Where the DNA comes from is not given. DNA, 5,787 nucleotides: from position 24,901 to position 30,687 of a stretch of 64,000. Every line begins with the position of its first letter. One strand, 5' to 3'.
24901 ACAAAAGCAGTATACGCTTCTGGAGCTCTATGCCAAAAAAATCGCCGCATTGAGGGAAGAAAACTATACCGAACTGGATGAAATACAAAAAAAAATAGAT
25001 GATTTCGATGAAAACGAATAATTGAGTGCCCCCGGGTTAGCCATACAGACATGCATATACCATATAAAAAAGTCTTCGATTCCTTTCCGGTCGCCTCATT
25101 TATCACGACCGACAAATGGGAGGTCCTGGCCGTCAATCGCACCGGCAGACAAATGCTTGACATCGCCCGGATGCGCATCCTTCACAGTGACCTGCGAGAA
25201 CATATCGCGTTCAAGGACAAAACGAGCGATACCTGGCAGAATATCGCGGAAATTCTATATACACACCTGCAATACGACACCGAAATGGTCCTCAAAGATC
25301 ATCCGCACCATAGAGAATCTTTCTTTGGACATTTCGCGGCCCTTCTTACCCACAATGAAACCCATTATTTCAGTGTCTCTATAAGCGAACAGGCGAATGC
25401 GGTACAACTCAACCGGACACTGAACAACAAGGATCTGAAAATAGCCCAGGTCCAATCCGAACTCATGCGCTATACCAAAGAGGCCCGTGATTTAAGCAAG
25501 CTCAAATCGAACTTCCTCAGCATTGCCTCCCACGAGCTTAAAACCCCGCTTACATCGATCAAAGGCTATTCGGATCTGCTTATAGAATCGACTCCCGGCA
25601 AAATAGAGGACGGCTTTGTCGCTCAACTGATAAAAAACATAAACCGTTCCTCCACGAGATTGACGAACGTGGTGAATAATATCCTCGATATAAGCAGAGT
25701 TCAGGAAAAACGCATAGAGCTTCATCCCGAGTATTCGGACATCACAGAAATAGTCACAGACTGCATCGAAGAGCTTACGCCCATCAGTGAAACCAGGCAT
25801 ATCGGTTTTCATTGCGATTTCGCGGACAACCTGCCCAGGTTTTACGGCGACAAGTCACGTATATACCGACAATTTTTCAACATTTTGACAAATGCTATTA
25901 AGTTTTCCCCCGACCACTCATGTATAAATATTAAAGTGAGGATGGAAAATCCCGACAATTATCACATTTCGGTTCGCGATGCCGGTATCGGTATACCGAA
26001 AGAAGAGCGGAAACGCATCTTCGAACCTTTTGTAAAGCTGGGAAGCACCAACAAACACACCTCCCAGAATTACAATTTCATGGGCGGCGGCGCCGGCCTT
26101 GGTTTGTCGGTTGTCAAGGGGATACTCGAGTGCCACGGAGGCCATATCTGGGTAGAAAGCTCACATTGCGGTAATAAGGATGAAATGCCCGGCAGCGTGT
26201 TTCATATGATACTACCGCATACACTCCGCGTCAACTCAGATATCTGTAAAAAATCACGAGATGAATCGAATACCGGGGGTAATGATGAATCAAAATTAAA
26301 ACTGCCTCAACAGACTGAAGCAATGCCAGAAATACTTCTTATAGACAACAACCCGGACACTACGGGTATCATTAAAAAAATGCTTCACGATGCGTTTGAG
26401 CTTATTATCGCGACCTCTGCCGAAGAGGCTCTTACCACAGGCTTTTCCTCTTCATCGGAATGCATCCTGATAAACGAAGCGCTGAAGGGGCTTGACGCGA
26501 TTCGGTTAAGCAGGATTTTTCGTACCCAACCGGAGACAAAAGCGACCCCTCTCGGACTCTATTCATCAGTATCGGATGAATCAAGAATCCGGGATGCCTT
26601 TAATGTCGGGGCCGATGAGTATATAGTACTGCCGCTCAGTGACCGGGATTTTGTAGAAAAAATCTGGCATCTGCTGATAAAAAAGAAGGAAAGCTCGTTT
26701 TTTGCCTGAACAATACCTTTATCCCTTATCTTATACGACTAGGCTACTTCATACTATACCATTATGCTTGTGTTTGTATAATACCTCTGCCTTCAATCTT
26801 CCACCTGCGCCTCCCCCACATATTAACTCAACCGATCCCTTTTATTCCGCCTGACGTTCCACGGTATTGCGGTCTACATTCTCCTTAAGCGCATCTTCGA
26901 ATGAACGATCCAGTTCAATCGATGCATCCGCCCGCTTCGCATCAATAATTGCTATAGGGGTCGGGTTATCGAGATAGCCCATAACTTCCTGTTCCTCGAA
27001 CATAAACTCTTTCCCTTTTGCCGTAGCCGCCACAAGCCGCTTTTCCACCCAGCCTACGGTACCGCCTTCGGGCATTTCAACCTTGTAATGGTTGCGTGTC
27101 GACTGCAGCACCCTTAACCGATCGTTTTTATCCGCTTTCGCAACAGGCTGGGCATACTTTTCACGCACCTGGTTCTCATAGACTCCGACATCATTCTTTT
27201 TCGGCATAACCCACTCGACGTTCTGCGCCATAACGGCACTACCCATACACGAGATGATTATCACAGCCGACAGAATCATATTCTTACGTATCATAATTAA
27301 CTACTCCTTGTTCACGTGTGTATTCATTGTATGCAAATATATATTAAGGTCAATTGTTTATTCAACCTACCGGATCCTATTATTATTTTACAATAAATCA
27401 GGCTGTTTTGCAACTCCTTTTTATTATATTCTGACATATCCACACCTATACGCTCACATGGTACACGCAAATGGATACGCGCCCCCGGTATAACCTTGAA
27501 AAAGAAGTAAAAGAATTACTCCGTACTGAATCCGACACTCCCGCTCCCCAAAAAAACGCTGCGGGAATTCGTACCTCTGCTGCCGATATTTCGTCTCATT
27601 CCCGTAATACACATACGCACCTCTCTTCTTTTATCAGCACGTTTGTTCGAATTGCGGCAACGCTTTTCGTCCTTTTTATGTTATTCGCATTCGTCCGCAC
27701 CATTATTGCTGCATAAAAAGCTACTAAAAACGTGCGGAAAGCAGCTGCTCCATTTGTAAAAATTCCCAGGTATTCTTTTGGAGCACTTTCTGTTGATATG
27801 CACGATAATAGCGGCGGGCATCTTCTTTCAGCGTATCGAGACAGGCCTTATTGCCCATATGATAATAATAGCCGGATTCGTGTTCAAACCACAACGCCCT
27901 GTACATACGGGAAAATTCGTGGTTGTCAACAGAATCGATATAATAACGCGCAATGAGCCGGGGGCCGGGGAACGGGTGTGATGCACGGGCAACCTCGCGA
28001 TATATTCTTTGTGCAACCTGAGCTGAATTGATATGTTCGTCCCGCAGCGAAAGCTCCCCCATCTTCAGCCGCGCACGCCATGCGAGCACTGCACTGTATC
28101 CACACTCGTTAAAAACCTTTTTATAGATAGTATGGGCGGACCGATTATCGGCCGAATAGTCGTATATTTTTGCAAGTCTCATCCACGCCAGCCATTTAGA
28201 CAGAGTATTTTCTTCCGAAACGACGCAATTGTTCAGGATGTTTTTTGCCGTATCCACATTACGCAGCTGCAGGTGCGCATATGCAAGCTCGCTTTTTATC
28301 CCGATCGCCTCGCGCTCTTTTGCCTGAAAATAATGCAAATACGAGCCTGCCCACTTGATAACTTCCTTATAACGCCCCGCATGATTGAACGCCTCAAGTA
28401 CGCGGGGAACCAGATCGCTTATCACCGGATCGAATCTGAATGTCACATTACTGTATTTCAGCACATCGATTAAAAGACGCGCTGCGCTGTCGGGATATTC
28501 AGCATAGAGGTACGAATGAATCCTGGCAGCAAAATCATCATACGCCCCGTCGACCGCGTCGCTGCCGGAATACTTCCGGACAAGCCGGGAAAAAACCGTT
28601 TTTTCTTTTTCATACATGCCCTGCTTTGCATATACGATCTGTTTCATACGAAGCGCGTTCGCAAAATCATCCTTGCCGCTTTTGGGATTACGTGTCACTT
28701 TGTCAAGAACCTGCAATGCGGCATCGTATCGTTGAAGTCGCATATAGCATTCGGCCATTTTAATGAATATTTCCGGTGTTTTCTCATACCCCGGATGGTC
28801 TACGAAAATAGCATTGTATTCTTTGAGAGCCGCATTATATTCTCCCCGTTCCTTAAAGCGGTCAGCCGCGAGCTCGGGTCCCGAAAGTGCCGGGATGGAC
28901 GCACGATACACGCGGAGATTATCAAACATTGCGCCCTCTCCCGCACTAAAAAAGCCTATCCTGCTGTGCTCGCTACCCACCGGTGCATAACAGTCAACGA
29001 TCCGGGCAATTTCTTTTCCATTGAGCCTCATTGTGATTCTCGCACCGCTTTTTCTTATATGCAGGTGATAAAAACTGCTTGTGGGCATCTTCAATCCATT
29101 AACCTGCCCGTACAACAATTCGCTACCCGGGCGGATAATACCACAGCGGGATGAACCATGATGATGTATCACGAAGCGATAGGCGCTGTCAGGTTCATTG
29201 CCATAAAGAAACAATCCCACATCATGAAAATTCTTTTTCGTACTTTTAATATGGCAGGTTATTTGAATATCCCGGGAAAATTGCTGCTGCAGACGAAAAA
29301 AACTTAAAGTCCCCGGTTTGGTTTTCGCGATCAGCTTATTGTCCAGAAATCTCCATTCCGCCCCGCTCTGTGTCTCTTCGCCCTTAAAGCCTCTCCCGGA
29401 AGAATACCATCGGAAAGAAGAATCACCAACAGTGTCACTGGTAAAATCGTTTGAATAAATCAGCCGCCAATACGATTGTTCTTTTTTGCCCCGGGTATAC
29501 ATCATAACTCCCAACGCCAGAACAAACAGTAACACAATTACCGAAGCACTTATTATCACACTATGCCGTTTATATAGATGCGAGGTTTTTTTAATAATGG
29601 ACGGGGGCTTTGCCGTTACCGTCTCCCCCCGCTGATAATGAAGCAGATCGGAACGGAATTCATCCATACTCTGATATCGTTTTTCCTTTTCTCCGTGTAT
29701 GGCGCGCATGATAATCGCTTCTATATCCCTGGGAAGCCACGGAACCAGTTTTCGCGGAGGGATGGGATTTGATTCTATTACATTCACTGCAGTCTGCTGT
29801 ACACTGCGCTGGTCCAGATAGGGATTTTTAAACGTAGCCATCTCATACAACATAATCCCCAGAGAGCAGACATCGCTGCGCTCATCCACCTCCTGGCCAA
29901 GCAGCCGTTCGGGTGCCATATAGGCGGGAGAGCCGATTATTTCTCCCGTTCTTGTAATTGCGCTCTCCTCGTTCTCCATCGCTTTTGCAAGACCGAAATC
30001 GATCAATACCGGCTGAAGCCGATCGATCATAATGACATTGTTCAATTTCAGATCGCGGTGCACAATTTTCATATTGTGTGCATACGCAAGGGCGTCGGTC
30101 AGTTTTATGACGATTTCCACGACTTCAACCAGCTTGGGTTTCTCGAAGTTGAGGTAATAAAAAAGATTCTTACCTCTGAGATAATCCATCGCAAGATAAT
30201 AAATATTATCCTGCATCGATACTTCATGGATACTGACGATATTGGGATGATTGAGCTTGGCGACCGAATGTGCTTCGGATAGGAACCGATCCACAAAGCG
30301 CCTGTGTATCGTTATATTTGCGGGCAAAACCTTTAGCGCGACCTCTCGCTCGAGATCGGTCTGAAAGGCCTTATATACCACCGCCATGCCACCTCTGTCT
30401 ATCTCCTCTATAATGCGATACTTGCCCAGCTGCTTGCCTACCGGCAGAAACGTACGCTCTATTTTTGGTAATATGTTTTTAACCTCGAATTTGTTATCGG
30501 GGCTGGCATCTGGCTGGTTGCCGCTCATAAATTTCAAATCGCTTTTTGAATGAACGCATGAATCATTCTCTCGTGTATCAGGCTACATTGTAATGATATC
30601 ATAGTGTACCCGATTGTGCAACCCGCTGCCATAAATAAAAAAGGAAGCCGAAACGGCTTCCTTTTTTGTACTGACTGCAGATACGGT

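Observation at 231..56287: Dispersed family of ~160-nt imperfect-palindrome intergenic elements, all in one orientation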

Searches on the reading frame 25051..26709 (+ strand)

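Call 41: search_protein_families(library=pfam, proteins=[window:25051-26709:+], max_evalue=0.00001)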
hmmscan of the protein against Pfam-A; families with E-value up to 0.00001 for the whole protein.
window:25051-26709:+ (552 aa): 3 families
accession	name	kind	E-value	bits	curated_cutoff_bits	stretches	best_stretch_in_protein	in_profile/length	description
PF02518.31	HATPase_c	-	1.3e-25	90.4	26.4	1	266-390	1-109/111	Histidine kinase-, DNA gyrase B-, and HSP90-like ATPase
PF00512.31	HisKA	-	1.8e-16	60.3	26.9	1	152-219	2-65/66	His Kinase A (phospho-acceptor) domain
PF00072.30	Response_reg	-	2.3e-06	28.2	30.2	1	428-538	1-110/111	Response regulator receiver domain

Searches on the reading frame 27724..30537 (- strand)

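Call 17: search_protein_families(library=ncbifam, proteins=[window:27724-30537:-])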
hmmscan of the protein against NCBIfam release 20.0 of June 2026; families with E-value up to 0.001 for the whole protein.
window:27724-30537:- (937 aa): 20 families
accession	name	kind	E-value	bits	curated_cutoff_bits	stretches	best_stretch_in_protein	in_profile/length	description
NF033483.0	PknB_PASTA_kin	equivalog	1.4e-81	275.2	450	1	38-310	7-277/563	Stk1 family PASTA domain-containing Ser/Thr kinase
NF052427.1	StpK7MSMEG_1200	equivalog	1.4e-56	192.2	900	1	35-354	4-325/601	serine/threonine protein kinase StpK7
NF009651.0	PRK13184.1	equivalog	8e-45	153.1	839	1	38-331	2-321/932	serine/threonine-protein kinase PknD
NF047741.1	antiphage_MADS6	equivalog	8.5e-41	140.2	460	2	138-313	300-472/612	methylation-associated defense system protein kinase MAD6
TIGR03903.1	TOMM_kin_cyc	equivalog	5e-26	90.9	705.75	1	64-237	4-186/1267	TOMM system kinase/cyclase fusion protein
NF038150.1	lanthi_synth_IV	equivalog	1.3e-19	70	650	1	38-304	189-459/851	class IV lanthionine synthetase LanL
NF053615.1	SerThrKinAfsKStmc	equivalog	1.9e-17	63.2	1300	1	36-249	11-222/809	protein serine/threonine kinase AfsK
NF033442.0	BREX_PglW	equivalog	3.1e-14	51.7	990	1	37-306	203-491/1391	BREX system serine/threonine kinase PglW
TIGR03724.2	arch_bud32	equivalog_domain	7e-11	42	125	1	84-192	39-139/193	KEOPS complex kinase/ATPase Bud32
NF038151.1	lanthi_synth_III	equivalog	8.5e-11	41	575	1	78-270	263-460/833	class III lanthionine synthetase LanKC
NF058632.1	SerThrKinPrkT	equivalog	1.2e-08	34.3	280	1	39-173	22-153/322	serine/threonine protein kinase PrkT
TIGR02795.1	tol_pal_ybgF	equivalog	5.5e-08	33.4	90.1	1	562-616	50-104/119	tol-pal system protein YbgF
NF011463.0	PRK14879.1-4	equivalog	1.8e-07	30.8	188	1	82-191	62-167/237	Kae1-associated kinase Bud32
NF011460.0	PRK14879.1-1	equivalog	1.9e-07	30.5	199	1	82-195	55-168/232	Kae1-associated kinase Bud32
NF007174.0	PRK09605.1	equivalog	3.2e-07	29.2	447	1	84-192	382-481/535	bifunctional N(6)-L-threonylcarbamoyladenine synthase/serine/threonine protein kinase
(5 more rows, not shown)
